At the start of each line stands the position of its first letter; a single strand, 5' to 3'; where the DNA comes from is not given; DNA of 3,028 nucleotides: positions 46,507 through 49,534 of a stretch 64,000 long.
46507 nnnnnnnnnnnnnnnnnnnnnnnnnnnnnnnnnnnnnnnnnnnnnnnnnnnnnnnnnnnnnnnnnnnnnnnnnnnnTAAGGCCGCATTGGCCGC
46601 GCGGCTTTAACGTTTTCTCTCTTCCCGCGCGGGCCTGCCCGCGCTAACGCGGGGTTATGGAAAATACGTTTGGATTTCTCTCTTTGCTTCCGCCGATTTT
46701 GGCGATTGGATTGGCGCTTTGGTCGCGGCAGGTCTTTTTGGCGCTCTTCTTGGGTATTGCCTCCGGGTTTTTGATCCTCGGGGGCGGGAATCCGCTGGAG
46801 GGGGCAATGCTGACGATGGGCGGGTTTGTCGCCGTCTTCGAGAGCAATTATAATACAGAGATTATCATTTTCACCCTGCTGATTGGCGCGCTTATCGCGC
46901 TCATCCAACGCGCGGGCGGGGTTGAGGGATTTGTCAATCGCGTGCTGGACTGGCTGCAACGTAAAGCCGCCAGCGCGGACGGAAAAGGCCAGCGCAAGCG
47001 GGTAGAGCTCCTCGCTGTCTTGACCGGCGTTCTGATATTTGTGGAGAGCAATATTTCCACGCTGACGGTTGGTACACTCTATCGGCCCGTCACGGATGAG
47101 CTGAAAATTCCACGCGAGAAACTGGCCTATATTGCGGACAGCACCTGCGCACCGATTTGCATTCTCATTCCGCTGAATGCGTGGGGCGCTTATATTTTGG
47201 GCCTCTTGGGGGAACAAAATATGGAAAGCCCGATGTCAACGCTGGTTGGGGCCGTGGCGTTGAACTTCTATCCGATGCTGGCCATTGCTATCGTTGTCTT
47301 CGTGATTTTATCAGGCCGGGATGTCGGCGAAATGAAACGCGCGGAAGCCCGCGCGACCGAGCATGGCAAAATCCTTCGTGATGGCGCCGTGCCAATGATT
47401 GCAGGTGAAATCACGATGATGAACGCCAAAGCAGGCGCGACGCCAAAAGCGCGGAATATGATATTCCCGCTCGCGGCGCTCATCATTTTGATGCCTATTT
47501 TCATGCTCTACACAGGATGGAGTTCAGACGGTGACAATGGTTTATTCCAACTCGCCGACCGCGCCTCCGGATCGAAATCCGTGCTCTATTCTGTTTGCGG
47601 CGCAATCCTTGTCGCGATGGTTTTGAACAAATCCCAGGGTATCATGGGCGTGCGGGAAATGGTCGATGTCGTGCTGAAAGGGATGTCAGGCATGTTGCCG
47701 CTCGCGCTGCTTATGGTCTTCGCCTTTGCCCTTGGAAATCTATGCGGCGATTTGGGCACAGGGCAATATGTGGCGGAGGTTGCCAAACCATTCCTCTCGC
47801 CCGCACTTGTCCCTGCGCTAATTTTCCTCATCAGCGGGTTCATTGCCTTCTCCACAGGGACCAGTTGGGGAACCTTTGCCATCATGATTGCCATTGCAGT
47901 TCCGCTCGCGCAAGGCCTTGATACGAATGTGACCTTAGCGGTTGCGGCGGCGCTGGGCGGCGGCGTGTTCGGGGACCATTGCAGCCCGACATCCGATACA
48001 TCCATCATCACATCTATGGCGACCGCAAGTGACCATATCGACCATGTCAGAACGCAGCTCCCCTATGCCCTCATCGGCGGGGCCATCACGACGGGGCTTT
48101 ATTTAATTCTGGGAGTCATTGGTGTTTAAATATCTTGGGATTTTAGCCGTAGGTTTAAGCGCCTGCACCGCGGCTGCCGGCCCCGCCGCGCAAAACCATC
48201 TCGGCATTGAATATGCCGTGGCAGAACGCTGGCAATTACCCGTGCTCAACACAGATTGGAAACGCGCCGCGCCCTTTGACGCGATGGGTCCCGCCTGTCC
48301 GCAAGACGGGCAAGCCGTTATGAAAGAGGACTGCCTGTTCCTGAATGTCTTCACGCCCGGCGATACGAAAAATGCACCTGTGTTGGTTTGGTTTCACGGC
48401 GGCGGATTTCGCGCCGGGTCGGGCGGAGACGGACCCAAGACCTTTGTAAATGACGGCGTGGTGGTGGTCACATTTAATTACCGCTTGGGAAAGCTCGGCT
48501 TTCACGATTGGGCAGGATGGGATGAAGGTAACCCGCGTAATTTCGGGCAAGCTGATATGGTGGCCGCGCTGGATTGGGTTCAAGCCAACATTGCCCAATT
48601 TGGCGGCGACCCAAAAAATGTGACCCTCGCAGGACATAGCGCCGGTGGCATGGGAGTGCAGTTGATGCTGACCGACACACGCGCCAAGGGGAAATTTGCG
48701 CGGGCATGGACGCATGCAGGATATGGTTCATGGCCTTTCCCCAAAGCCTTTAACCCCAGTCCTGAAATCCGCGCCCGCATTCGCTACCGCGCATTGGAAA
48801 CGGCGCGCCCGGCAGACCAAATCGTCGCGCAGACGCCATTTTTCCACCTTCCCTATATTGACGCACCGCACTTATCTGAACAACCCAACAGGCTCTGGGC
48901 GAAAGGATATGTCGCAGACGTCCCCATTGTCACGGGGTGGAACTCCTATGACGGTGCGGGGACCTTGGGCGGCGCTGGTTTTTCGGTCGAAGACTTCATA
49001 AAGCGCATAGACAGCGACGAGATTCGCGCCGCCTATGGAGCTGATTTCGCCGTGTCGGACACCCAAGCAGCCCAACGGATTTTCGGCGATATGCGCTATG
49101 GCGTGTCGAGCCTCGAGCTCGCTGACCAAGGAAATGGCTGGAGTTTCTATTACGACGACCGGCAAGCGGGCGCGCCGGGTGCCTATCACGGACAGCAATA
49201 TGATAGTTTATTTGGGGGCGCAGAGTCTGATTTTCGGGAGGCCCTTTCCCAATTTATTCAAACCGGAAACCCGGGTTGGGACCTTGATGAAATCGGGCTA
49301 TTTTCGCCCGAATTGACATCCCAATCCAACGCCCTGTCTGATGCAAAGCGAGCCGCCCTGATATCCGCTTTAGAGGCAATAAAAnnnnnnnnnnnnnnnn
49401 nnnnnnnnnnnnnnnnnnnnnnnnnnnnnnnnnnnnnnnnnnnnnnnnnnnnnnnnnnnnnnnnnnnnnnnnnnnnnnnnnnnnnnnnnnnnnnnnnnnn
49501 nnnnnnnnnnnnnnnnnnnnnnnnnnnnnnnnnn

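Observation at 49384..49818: Avidin homolog lacking the Asn118/Asp128 biotin contact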

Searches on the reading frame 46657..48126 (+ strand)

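Call 6: search_protein_families(library=ncbifam, proteins=[window:46657-48126:+], max_evalue=0.01)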
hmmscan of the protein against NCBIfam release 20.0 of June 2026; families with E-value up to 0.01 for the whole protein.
window:46657-48126:+ (490 aa): 3 families
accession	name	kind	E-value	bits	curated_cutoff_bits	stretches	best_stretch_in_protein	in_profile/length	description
NF000013.1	tet_NaH_anti_35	exception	6.9e-49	167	750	1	167-486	1-332/369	tetracycline efflux Na+/H+ antiporter family transporter Tet(35)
TIGR00931.1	antiport_nhaC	equivalog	6.4e-13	48.2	370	1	372-487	92-207/454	Na+/H+ antiporter NhaC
NF052307.1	ArgOrthExpArcD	equivalog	3.4e-10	39.4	650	1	349-487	85-223/469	arginine/ornithine antiporter ArcD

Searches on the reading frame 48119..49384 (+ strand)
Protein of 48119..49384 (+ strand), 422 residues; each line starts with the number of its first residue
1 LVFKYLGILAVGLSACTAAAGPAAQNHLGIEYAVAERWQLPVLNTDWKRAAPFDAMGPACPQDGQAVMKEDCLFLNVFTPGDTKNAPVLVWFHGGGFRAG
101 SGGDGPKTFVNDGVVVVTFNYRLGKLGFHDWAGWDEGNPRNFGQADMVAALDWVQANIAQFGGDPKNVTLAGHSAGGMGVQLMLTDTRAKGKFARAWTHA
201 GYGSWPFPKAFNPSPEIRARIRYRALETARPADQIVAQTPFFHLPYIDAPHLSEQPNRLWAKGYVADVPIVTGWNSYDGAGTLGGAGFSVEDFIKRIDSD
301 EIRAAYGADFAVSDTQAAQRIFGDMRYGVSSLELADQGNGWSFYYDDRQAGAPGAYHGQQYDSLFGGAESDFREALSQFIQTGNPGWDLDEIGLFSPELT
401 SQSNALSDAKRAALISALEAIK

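Call 3: search_protein_families(library=pfam, proteins=[window:48119-49384:+], max_evalue=0.01)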
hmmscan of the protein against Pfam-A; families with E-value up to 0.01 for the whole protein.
window:48119-49384:+ (422 aa): 5 families
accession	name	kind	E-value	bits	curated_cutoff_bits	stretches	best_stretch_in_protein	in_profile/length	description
PF00135.34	COesterase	-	7.5e-56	190.6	27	1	23-282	24-320/515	Carboxylesterase family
PF20434.5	BD-FAE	-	1.9e-09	37.8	26.8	1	76-180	2-103/215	BD-FAE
PF07859.19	Abhydrolase_3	-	1.3e-08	35.3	25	1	145-190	50-95/210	alpha/beta hydrolase fold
PF00326.27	Peptidase_S9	-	1.5e-06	28.3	22.6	1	108-205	9-101/213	Prolyl oligopeptidase family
PF12697.13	Abhydrolase_6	-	0.0038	18.4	26.3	1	90-275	2-155/217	Alpha/beta hydrolase family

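Call 6: search_protein_families(library=ncbifam, proteins=[window:48119-49384:+], max_evalue=0.01)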
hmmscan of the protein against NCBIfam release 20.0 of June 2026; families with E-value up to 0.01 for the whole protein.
window:48119-49384:+ (422 aa): 7 families
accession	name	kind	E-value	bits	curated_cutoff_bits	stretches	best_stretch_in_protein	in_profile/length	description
NF058653.1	LipP1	equivalog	8.1e-12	44.6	350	1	73-177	58-155/300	LipP1 family hormone-sensitive lipase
NF052354.1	EstLipQMycob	equivalog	4.4e-05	22.3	700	1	146-178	218-250/418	esterase LipQ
NF050058.1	e_dPHAscl_type1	hypoth_equivalog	0.00017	21.1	150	1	83-201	19-137/276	extracellular catalytic domain type 1 short-chain-length polyhydroxyalkanoate depolymerase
NF058651.1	GESAG_HSLs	subfamily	0.0013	17.9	430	1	52-183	30-153/296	GESAG motif subfamily hormone-sensitive lipase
NF033149.0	CHL_hydrolase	equivalog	0.0068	15.3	500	0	81-178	70-160/310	chloramphenicol hydrolase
NF007547.0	PRK10162.1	equivalog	0.0097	14.9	389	0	76-189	75-183/321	acetyl esterase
NF047920.1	lactonase_UilS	equivalog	0.0098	15.6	400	0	73-180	11-112/285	UilS family quorum-quenching N-acyl-homoserine lactonase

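Call 60: search_solved_structures(query=window:48119-49384:+, max_evalue=1e-10, show_alignments=1)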
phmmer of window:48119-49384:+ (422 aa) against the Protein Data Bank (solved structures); distinct sequences matched with E-value up to 1e-10: 155 (the best 60 are shown).
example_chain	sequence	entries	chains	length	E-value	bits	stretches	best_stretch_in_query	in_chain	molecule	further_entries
1c7j_A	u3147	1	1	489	1.9e-37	132.3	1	37-276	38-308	PROTEIN (PARA-NITROBENZYL ESTERASE)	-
1qe3_A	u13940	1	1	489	3.7e-37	131.4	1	37-276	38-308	PARA-NITROBENZYL ESTERASE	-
1c7i_A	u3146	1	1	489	5.6e-37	130.8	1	37-276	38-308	PROTEIN (PARA-NITROBENZYL ESTERASE)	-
7w1i_A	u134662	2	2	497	4.6e-32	114.6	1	67-224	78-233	Carboxylesterase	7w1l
7w1j_A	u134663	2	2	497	5.2e-32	114.4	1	67-224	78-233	Carboxylesterase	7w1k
1k4y_A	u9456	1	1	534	2.2e-31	112.3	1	68-202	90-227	LIVER CARBOXYLESTERASE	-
8s6d_A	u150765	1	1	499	5e-31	111.2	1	36-368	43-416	Fumonisin B1 esterase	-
5a7h_A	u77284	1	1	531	5.8e-31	111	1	68-202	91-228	LIVER CARBOXYLESTERASE 1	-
3k9b_A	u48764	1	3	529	5.9e-31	110.9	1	68-202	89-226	Liver carboxylesterase 1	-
1ya4_A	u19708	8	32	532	5.9e-31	110.9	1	68-202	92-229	CES1 protein | Liver carboxylesterase 1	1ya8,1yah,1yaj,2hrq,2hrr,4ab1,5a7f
9kwl_A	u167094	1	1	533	6e-31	110.9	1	68-202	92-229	Liver carboxylesterase 1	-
9kwm_A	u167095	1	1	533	6e-31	110.9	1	68-202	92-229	Liver carboxylesterase 1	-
2dqy_A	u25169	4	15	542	6.2e-31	110.8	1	68-202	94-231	Liver carboxylesterase 1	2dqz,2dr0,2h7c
1mx1_A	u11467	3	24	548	6.4e-31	110.8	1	68-202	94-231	liver Carboxylesterase I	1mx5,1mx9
8eor_A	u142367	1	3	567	6.8e-31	110.7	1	68-202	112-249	Liver carboxylesterase 1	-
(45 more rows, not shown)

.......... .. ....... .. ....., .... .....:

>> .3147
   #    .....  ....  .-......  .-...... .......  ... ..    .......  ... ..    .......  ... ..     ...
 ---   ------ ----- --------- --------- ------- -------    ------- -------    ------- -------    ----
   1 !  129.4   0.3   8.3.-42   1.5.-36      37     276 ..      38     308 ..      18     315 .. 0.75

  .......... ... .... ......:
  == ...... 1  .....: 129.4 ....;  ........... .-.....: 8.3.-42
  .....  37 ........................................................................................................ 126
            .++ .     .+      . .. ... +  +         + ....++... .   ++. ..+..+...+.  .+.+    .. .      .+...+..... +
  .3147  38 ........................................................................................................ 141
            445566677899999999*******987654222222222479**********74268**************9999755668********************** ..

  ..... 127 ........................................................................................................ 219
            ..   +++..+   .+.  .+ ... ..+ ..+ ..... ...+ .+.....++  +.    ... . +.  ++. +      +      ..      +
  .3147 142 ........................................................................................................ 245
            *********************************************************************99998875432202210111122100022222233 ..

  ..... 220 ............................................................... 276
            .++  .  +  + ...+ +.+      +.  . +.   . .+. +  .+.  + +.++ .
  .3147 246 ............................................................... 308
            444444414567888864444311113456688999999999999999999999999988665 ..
